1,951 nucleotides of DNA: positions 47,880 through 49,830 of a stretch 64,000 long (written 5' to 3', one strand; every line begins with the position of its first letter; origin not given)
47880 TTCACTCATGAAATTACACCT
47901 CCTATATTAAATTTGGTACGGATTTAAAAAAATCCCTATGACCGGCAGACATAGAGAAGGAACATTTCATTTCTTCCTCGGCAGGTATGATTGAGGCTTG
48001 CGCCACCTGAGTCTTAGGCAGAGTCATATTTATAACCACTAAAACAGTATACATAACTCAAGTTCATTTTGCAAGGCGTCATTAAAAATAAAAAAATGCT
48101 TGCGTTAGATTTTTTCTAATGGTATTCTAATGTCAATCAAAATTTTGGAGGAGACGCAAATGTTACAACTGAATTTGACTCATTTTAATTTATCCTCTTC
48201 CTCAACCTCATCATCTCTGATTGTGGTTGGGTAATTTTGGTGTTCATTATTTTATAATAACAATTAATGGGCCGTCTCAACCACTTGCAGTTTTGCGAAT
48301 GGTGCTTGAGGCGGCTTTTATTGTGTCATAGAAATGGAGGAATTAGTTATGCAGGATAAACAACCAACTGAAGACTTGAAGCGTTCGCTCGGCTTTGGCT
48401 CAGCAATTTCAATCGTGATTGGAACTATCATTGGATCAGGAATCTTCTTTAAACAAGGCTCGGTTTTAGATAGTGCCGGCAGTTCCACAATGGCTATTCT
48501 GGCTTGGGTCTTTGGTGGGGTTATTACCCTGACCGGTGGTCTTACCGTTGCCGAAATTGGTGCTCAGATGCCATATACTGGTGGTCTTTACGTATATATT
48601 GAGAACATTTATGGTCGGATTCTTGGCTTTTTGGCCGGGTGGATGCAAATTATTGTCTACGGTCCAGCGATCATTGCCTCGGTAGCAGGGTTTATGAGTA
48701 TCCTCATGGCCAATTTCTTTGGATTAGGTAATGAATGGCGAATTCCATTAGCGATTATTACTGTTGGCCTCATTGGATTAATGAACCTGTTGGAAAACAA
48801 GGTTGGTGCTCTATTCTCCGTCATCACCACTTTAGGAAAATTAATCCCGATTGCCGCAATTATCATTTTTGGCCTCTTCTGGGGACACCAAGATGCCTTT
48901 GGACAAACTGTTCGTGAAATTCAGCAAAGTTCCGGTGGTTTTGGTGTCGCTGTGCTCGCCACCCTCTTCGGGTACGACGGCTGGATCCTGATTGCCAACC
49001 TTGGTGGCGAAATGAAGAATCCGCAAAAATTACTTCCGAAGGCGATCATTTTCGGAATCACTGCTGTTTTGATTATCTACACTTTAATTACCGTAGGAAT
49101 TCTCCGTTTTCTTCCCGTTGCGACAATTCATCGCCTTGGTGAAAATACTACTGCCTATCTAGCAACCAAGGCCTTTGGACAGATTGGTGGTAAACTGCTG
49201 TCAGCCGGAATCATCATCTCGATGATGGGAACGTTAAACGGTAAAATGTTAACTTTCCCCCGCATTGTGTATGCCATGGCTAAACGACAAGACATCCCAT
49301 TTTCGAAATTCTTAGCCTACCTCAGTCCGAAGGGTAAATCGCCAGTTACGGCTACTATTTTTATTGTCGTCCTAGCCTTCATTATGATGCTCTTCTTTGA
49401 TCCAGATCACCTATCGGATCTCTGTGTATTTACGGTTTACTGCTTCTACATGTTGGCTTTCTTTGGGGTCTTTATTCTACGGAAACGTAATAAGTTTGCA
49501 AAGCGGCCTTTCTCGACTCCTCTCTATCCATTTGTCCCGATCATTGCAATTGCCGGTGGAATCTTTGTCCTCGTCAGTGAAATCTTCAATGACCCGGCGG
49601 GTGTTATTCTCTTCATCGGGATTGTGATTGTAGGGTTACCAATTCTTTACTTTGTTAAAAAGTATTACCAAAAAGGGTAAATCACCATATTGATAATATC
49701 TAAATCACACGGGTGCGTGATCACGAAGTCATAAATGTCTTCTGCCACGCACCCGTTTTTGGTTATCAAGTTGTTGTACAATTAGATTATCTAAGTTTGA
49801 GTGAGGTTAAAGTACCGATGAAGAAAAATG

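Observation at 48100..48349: trp-style leader-peptide attenuator with an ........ codon run upstream of a SteT-like Ser/Thr exchanger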

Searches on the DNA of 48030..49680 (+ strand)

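Call 6: search_rna_families(source=window, start=48030, end=48400, threshold=evalue, max_evalue=10)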
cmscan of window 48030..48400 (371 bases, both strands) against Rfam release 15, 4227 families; matches with E-value up to 10: 7.
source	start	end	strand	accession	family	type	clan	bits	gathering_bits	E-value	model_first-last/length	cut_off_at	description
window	48091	48195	+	RF00242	ctRNA_pT181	Gene; antisense;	-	18.3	56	8.3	1-94/94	no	ctRNA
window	48109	48143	-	RF01362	CRISPR-DR49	Gene; CRISPR;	-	17.7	41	2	1-47/47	no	CRISPR RNA direct repeat element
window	48231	48319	+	RF02270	nse_sRNA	Gene;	-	15.4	75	5.7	1-73/73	no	Neisseria sigma-E sRNA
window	48271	48315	+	RF00853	mir-304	Gene; miRNA;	-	14.6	99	4.4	1-88/88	no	mir-304 microRNA precursor family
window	48211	48321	+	RF02552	RcsR1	Gene; sRNA;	-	14.5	60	2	1-96/96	no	RcsR1 sRNA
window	48202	48218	-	RF01119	sR32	Gene; snRNA; snoRNA; CD-box;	-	11.2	40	1.3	1-57/57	no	Small nucleolar RNA sR32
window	48085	48117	-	RF00459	MPMV_package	Cis-reg;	-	10.5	54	6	218-250/279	no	Mason-Pfizer monkey virus packaging signal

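Call 26: search_rna_families(sources=[L037, L040, L042, L043, L044, L045, L046, L047, L048, L049, L050, L051, L052, L055, L061, L062, L071, L072, L074, L075], threshold=gathering)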
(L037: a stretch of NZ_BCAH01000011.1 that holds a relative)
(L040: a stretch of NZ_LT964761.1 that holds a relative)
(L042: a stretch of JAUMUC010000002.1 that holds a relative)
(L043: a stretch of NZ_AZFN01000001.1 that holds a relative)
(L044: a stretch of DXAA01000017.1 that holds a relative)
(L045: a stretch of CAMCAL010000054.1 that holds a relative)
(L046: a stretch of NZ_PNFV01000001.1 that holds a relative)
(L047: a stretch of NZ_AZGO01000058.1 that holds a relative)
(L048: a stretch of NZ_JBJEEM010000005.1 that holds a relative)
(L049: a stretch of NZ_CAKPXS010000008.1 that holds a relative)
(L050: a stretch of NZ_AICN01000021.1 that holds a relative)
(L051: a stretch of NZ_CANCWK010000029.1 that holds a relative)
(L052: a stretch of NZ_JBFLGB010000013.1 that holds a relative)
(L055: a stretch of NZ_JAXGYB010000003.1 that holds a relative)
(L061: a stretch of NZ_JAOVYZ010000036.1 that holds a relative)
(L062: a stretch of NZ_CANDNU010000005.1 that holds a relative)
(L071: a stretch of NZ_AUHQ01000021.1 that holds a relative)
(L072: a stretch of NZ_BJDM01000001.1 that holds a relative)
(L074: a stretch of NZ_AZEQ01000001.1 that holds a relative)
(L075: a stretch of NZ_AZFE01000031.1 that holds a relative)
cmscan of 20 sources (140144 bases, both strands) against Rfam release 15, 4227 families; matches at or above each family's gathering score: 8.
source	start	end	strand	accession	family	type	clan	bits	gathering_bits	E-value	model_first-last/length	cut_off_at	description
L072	4439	4710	+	RF00230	T-box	Cis-reg; leader;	-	102.1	93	4.7e-21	1-219/219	no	T-box leader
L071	154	411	+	RF00230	T-box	Cis-reg; leader;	-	100.4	93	1.3e-20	1-219/219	no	T-box leader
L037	2658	2774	-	RF00557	L10_leader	Cis-reg; leader;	-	77.5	44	2.8e-10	1-138/138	no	Ribosomal protein L10 leader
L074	2558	2677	-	RF00557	L10_leader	Cis-reg; leader;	-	67.2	44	3.7e-08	1-138/138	no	Ribosomal protein L10 leader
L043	1950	2066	-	RF00557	L10_leader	Cis-reg; leader;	-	62.5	44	3.3e-07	1-138/138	no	Ribosomal protein L10 leader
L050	1951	2067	-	RF00557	L10_leader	Cis-reg; leader;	-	61.7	44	4.7e-07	1-138/138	no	Ribosomal protein L10 leader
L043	5431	5464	-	RF03156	L31-Firmicutes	Cis-reg; leader;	CL00118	39.7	33.3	0.00021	1-32/32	no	L31-Firmicutes ribosomal protein leader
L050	5431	5464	-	RF03156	L31-Firmicutes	Cis-reg; leader;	CL00118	36.9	33.3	0.0011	1-32/32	no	L31-Firmicutes ribosomal protein leader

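Call 42: search_rna_families(sources=[L004, L008, L019, L025, L032, L038, L054, L059, L063, L066, L069, L053], threshold=gathering)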
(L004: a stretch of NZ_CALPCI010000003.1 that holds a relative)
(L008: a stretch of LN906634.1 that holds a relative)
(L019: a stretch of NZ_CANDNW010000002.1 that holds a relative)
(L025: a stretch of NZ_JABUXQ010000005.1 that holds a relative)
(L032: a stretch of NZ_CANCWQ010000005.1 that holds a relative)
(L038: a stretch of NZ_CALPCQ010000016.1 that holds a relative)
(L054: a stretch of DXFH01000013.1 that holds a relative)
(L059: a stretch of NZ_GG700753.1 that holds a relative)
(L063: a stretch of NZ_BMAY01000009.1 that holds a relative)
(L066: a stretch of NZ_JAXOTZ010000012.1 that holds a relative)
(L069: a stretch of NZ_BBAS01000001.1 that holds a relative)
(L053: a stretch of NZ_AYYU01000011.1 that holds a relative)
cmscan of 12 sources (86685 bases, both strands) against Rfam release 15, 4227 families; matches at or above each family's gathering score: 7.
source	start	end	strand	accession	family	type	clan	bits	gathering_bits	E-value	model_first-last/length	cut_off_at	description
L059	5608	5846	+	RF00230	T-box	Cis-reg; leader;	-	103.9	93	9.9e-22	1-219/219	no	T-box leader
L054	2542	2663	-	RF00557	L10_leader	Cis-reg; leader;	-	80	44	5.5e-11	1-138/138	no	Ribosomal protein L10 leader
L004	2563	2682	-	RF00557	L10_leader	Cis-reg; leader;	-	71.5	44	3e-09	1-138/138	no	Ribosomal protein L10 leader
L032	2557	2676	-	RF00557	L10_leader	Cis-reg; leader;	-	70.3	44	5.2e-09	1-138/138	no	Ribosomal protein L10 leader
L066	2591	2663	-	RF00005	tRNA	Gene; tRNA;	CL00001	69.4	29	6.4e-13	1-71/71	no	tRNA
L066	4398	4470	-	RF00005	tRNA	Gene; tRNA;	CL00001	69.4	29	6.4e-13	1-71/71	no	tRNA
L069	1752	1875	-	RF00557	L10_leader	Cis-reg; leader;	-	66.9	44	2.5e-08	1-138/138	no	Ribosomal protein L10 leader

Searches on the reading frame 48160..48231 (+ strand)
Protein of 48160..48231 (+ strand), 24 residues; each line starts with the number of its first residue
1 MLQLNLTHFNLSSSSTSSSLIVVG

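Call 64: search_protein_families(library=ncbifam, proteins=[window:48160-48231:+], max_evalue=10)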
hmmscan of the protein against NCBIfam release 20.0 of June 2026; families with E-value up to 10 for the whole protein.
seq(24 aa): 0 families

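Call 65: list_cluster_members(proteins=[window:48160-48231:+, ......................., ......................, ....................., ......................, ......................])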
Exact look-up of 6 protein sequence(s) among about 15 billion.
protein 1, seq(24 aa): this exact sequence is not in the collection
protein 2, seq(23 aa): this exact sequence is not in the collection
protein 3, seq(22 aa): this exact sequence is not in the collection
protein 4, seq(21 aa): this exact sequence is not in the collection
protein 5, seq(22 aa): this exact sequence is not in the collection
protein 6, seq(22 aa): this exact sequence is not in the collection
